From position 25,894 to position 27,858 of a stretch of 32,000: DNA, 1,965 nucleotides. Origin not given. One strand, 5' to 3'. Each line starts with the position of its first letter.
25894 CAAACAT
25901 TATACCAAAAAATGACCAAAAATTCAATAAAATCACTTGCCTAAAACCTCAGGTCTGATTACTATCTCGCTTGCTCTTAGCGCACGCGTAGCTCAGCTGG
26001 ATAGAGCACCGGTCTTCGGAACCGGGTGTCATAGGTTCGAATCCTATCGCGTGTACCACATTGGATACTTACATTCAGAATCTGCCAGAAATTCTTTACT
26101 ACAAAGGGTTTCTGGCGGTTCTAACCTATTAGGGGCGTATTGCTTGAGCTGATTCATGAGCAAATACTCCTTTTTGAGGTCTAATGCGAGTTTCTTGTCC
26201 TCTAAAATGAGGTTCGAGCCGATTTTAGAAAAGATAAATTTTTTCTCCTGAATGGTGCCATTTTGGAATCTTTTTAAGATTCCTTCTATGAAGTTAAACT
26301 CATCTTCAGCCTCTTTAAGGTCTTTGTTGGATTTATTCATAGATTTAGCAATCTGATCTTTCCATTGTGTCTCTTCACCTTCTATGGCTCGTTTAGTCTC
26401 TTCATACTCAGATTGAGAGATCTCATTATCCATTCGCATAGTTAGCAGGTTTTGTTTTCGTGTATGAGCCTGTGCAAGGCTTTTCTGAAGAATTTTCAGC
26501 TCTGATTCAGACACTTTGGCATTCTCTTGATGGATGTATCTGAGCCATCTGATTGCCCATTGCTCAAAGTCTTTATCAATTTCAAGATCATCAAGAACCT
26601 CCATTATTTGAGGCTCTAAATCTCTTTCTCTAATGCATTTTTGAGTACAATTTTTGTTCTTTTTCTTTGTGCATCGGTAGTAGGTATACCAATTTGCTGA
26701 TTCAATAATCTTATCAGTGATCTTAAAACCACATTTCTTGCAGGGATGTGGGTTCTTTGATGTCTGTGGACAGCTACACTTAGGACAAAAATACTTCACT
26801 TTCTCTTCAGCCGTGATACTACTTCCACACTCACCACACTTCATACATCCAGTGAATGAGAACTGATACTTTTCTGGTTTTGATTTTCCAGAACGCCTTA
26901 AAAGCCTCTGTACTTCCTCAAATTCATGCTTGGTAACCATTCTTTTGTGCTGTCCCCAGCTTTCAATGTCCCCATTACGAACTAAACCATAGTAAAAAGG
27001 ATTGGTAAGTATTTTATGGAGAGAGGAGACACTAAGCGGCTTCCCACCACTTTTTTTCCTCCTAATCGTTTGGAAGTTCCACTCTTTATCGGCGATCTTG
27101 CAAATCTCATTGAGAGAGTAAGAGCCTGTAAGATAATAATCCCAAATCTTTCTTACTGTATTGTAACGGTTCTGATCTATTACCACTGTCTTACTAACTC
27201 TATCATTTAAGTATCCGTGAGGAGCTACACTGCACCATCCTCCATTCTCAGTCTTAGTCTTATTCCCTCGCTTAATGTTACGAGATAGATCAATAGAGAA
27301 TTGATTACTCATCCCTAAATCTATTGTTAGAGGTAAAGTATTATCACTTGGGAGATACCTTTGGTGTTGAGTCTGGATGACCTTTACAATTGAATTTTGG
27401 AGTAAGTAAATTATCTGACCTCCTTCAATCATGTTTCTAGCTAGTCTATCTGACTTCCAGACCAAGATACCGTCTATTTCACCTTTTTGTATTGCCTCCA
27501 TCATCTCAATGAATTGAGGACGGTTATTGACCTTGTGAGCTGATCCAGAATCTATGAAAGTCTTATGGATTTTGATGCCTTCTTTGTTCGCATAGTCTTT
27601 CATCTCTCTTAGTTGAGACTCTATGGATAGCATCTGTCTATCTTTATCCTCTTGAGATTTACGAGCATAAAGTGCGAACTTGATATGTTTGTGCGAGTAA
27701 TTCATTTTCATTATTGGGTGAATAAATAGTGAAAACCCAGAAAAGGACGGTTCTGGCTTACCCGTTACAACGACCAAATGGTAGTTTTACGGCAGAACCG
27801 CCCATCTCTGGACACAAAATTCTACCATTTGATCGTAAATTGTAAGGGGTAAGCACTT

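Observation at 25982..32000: Integrated element at tRNA-Arg(UCG) with almost entirely uncharacterised cargo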

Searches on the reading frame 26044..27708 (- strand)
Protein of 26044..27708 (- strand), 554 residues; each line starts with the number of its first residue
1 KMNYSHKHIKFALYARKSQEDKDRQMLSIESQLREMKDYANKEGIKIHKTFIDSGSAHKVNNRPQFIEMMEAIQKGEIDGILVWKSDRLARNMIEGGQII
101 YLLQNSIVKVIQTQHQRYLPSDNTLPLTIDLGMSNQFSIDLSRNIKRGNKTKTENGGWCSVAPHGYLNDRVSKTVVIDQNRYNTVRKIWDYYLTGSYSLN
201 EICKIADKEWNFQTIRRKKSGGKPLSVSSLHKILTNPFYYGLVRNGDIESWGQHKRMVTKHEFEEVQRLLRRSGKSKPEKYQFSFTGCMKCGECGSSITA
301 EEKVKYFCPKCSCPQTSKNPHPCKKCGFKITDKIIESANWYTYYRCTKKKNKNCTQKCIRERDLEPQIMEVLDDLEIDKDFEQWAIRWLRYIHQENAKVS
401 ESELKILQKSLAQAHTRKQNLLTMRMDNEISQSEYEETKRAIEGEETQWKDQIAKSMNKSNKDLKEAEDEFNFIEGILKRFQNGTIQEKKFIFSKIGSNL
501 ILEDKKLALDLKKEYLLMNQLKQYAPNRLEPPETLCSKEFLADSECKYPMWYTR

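Call 5: search_protein_families(library=pfam, proteins=[window:26044-27708:-], max_evalue=0.1)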
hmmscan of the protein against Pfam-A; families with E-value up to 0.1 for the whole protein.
window:26044-27708:- (554 aa): 4 families
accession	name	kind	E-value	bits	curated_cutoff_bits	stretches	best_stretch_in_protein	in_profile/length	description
PF00239.26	Resolvase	-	5.1e-21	75.7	23.3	1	12-157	2-144/145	Resolvase, N terminal domain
PF07508.19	Recombinase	-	1.8e-09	38.2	21.1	1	183-272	5-101/102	Recombinase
PF13408.12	Zn_ribbon_recom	-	4.7e-07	30.5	25.3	1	285-372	2-57/58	Recombinase zinc beta ribbon domain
PF04747.17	DUF612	-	0.095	12.2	22.6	0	368-468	39-144/511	Protein of unknown function, DUF612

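Call 10: find_homologous_proteins(query=window:26044-27708:-, max_evalue=1e-10)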
Query window:26044-27708:- (554 aa): 1890 proteins with E <= 1e-10 among 8000 candidates; the best 120 are listed.
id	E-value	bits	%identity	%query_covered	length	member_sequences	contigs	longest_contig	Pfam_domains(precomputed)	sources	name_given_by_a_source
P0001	0.0e+0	1275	100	100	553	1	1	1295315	PF07508.20,PF00239.27,PF13408.13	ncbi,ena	-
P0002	2.1e-265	900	69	99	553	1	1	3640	PF07508.20,PF00239.27,PF13408.13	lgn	-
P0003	5.4e-248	842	68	94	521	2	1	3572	PF07508.20,PF00239.27,PF13408.13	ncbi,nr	ncbi:MAG: recombinase family protein, partial [Candidatus Peregrinibacteria bacterium]|nr:recombinas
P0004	1.2e-205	702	54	100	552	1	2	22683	PF07508.20,PF00239.27,PF13408.13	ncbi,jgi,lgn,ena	-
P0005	3.5e-195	668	52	99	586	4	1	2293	PF07508.20,PF00239.27,PF13408.13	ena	-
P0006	3.7e-184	631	51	100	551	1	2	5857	PF07508.20,PF00239.27,PF13408.13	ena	-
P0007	9.4e-183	627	52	99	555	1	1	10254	PF07508.20,PF00239.27,PF13408.13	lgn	-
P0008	1.9e-182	626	51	96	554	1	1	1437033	PF07508.20,PF00239.27,PF13408.13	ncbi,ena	-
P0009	3.9e-181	621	51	96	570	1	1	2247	PF07508.20,PF00239.27,PF09851.15,PF13408.13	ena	-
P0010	9.4e-181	620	51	98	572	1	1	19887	PF07508.20,PF00239.27,PF13408.13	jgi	-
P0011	3.0e-180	619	51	96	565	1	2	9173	PF07508.20,PF00239.27,PF13408.13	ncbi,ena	-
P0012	1.3e-178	613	51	97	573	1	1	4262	PF07508.20,PF00239.27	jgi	jgi:site-specific DNA recombinase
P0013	1.8e-177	609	52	95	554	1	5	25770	PF07508.20,PF00239.27,PF13408.13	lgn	-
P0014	5.9e-177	608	50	95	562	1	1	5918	PF07508.20,PF00239.27,PF13408.13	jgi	jgi:site-specific DNA recombinase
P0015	9.9e-175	600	50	99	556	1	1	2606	PF07508.20,PF00239.27,PF13408.13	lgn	-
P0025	2.6e-162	559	50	94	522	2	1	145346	PF07508.20,PF00239.27,PF13408.13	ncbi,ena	-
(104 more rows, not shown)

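Call 11: find_encoding_contigs(protein=P0001, flank=10000, max_places=5)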
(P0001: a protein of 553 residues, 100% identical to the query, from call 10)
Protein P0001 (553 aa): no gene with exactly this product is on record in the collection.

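Call 13: find_related_loci(query=window:26044-27708:-, collection=viral_contigs, flank=10000)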
Query window:26044-27708:- (554 aa) in viral_contigs; peptide patterns used: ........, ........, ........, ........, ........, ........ (x = any residue, [..] = any of these).
1 stretches matched a pattern, but none encodes a relative of the query by tblastn (E <= 1e-3).

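Call 14: list_cluster_members(proteins=[P0001, P0002, P0003, P0004, P0008, P0025])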
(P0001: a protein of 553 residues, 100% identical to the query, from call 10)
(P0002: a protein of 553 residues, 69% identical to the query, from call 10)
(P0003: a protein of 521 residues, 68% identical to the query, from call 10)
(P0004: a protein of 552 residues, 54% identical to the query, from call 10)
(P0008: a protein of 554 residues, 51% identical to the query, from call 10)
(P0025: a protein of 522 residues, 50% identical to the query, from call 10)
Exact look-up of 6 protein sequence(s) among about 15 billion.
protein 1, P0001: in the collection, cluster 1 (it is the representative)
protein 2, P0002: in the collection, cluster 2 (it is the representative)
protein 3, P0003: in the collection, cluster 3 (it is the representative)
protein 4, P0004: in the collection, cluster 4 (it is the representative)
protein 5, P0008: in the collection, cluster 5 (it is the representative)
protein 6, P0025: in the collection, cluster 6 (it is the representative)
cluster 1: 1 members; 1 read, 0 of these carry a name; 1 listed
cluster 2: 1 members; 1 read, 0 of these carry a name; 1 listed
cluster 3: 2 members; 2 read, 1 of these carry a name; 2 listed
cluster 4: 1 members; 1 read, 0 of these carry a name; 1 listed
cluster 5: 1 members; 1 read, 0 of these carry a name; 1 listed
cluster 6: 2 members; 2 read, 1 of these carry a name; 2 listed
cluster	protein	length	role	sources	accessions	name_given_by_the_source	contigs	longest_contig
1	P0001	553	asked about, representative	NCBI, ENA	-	-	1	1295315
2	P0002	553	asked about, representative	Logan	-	-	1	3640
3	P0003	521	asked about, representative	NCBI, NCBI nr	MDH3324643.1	MAG: recombinase family protein, partial [Candidatus Peregrinibacteria bacterium] | recombinase family protein [Candidatus Peregrinibacteria bacterium]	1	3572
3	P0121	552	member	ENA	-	-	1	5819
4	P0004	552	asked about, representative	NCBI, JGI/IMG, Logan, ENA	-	-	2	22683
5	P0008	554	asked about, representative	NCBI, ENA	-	-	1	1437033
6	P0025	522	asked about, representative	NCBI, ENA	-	-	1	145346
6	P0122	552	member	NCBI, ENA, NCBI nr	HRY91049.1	MAG TPA: recombinase family protein [Candidatus Gracilibacteria bacterium] | recombinase family protein [Candidatus Gracilibacteria bacterium]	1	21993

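Call 15: find_encoding_contigs(protein=P0004, flank=10000, max_places=4)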
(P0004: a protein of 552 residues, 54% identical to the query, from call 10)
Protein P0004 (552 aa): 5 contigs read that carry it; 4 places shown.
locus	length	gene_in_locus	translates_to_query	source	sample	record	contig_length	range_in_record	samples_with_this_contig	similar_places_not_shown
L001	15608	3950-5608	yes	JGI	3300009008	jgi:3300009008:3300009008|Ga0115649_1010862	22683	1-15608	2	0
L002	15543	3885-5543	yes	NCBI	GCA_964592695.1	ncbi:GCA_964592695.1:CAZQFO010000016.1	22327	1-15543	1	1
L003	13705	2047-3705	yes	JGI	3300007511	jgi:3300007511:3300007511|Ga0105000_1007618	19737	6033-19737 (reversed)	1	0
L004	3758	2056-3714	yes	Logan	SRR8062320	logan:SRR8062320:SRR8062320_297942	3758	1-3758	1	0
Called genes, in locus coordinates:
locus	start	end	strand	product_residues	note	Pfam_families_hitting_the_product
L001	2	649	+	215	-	?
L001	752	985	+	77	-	PF18903:DUF5659 (weak)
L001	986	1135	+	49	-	-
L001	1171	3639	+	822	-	PF01807:Zn_ribbon_DnaG (weak), PF13155:Toprim_2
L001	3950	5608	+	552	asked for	PF00239:Resolvase, PF07508:Recombinase, PF13408:Zn_ribbon_recom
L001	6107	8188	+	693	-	PF01551:Peptidase_M23, PF00395:SLH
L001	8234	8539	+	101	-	-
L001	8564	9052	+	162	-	-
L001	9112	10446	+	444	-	PF01743:PolyA_pol, PF12627:PolyA_pol_RNAbd, PF01966:HD (weak)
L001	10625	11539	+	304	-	-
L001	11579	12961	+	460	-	PF01734:Patatin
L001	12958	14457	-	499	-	PF02142:MGS, PF01808:AICARFT_IMPCHas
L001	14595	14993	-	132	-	PF08780:NTase_sub_bind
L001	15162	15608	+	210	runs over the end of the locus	PF12895:ANAPC3 (faint), PF00515:TPR_1 (faint), PF07719:TPR_2 (faint), PF13414:TPR_11 (weak)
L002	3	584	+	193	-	?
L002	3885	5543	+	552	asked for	PF00239:Resolvase, PF07508:Recombinase, PF13408:Zn_ribbon_recom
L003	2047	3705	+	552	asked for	PF00239:Resolvase, PF07508:Recombinase, PF13408:Zn_ribbon_recom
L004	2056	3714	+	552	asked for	PF00239:Resolvase, PF07508:Recombinase, PF13408:Zn_ribbon_recom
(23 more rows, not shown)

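Call 16: find_encoding_contigs(protein=P0008, flank=10000, max_places=4)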
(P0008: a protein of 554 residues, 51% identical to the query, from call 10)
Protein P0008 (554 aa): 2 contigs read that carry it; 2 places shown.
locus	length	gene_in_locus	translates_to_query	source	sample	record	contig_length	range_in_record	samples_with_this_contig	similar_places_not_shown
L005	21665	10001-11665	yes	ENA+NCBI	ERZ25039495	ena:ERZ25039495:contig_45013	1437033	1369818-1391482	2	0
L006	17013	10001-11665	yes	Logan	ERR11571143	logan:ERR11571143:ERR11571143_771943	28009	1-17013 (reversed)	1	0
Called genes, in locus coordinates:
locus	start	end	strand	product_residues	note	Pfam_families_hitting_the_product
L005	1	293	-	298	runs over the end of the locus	PF14338:Mrr_N, PF04471:Mrr_cat, PF13156:Mrr_cat_2 (weak), PF22722:NA-iREase1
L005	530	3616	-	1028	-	PF20473:MmeI_Mtase, PF02384:N6_Mtase, PF07669:Eco57I, PF12950:TaqI_C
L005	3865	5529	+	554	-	PF13411:MerR_1 (weak)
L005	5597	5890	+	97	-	PF04026:SpoVG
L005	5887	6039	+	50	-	-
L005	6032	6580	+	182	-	PF01807:Zn_ribbon_DnaG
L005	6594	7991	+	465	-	-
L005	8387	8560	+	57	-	-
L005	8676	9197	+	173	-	-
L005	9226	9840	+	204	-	-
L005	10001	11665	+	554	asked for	PF00239:Resolvase, PF07508:Recombinase, PF13408:Zn_ribbon_recom (faint)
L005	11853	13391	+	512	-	-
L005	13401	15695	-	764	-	PF03717:PBP_dimer, PF21922:PBP_dimer_2 (weak), PF00905:Transpeptidase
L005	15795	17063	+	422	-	PF00675:Peptidase_M16, PF05193:Peptidase_M16_C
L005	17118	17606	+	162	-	PF00334:NDK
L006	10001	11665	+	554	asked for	PF00239:Resolvase, PF07508:Recombinase, PF13408:Zn_ribbon_recom (faint)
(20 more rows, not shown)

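Call 25: find_related_loci(query=A2, collection=genome_contigs, flank=10000)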
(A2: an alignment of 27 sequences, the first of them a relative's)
Query A2 (553 aa) in genome_contigs; peptide patterns used: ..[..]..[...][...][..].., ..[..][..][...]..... (x = any residue, [..] = any of these).
600 stretches matched a pattern (row limit reached: there are more); 575 encode a relative of the query (tblastn E <= 1e-3); the best 80 are kept; 80 distinct loci.
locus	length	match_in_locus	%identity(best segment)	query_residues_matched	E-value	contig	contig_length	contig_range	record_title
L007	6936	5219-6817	51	1-530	0e+0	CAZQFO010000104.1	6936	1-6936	MAG TPA_asm: uncultured Candidatus Peribacteria bacterium isolate SRP077602_co7_132 genome assembly, contig: NODE_44897_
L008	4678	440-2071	48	8-552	3e-175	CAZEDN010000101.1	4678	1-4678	MAG TPA_asm: uncultured Candidatus Peribacteria bacterium isolate SRP167671_co1_121 genome assembly, contig: NODE_21524_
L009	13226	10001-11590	48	8-530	1e-169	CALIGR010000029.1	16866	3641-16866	MAG: uncultured Candidatus Gracilibacteria bacterium isolate R3_Bin_Bin_150_1 genome assembly, contig: c_000000664759, w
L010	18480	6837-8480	56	4-553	0e+0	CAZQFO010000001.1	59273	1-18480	MAG TPA_asm: uncultured Candidatus Peribacteria bacterium isolate SRP077602_co7_132 genome assembly, contig: NODE_2139_l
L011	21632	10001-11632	44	8-552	1e-160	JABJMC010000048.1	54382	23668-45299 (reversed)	MAG: Candidatus Peregrinibacteria bacterium isolate SI075_bin129 k141_2934071, whole genome shotgun sequence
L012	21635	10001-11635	45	2-552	7e-156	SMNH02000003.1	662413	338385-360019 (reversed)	Kordia sp. TARA_039_SRF c_000000000003, whole genome shotgun sequence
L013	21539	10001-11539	42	6-515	1e-139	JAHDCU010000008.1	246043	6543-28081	MAG: Saprospiraceae bacterium isolate MAG-141 RZ_92, whole genome shotgun sequence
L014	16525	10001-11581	40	4-521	1e-118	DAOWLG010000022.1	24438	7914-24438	MAG TPA_asm: Candidatus Nealsonbacteria bacterium isolate CSMAG_2115 CSMAG_2115_k141_389316_length_24438_cov_23.2616, wh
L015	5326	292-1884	37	1-539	3e-117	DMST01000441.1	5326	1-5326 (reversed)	MAG TPA_asm: Cytophagales bacterium isolate UBA9432 contig_4499, whole genome shotgun sequence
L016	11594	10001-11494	40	1-518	9e-117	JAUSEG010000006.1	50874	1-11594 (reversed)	MAG: bacterium isolate E14_maxbin.173 E14_k141_1638644, whole genome shotgun sequence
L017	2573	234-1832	38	10-532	1e-120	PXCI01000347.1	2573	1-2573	MAG: Clostridia bacterium isolate T3Sed10_282 T3-Sed10-C129779, whole genome shotgun sequence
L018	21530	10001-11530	40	9-537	2e-114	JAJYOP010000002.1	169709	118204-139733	MAG: bacterium isolate DBS2-5.bin57 NODE_29_length_169709_cov_4.770105, whole genome shotgun sequence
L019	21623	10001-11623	39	4-533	9e-114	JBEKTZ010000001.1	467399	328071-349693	MAG: Candidatus Aminicenantales bacterium isolate SPRUCE 56 SPRUCE_56_1, whole genome shotgun sequence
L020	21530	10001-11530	41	9-538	9e-114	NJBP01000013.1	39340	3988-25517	MAG: Candidatus Aerophobetes bacterium Ae_b3b 657, whole genome shotgun sequence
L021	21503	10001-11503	40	8-530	1e-112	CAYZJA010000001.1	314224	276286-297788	MAG TPA_asm: uncultured Candidatus Saccharibacteria bacterium isolate SRP068000_co1_178 genome assembly, contig: NODE_11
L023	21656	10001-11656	39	1-537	4e-112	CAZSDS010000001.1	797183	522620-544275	MAG TPA_asm: uncultured Candidatus Saccharibacteria bacterium isolate SRP144015_co1_51 genome assembly, contig: NODE_1_l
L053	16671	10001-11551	36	1-538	6e-101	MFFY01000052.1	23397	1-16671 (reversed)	MAG: Candidatus Falkowbacteria bacterium RIFCSPLOWO2_12_FULL_45_13 rifcsplowo2_12_scaffold_6882, whole genome shotgun se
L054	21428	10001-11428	35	9-510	5e-101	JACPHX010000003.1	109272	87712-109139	MAG: Candidatus Uhrbacteria bacterium isolate NC_groundwater_425_Ag_B-0.1um_55_83 GD18-4_B1_scaffold_56084, whole genome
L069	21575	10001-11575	36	1-541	4e-99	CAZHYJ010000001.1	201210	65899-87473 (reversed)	MAG TPA_asm: uncultured Gammaproteobacteria bacterium isolate SRP263991_co7_335 genome assembly, contig: NODE_19_length_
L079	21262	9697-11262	36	1-537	5e-96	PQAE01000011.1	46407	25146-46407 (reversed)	MAG: Parcubacteria group bacterium isolate FeB_17 contig_7339, whole genome shotgun sequence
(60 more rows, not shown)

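Call 37: search_protein_families(library=phrogs, proteins=[window:26044-27708:-], max_evalue=0.01)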
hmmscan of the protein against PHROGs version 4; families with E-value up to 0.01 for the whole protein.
window:26044-27708:- (554 aa): 3 families
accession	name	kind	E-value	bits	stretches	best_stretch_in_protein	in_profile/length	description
phrog_95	-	integration and excision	2e-73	249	2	3-326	82-414/651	integrase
phrog_125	-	DNA, RNA and nucleotide metabolism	6.1e-20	72.8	1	5-270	16-248/254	DNA invertase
phrog_6620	-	integration and excision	8.1e-10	39.6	1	6-114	53-156/201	transposase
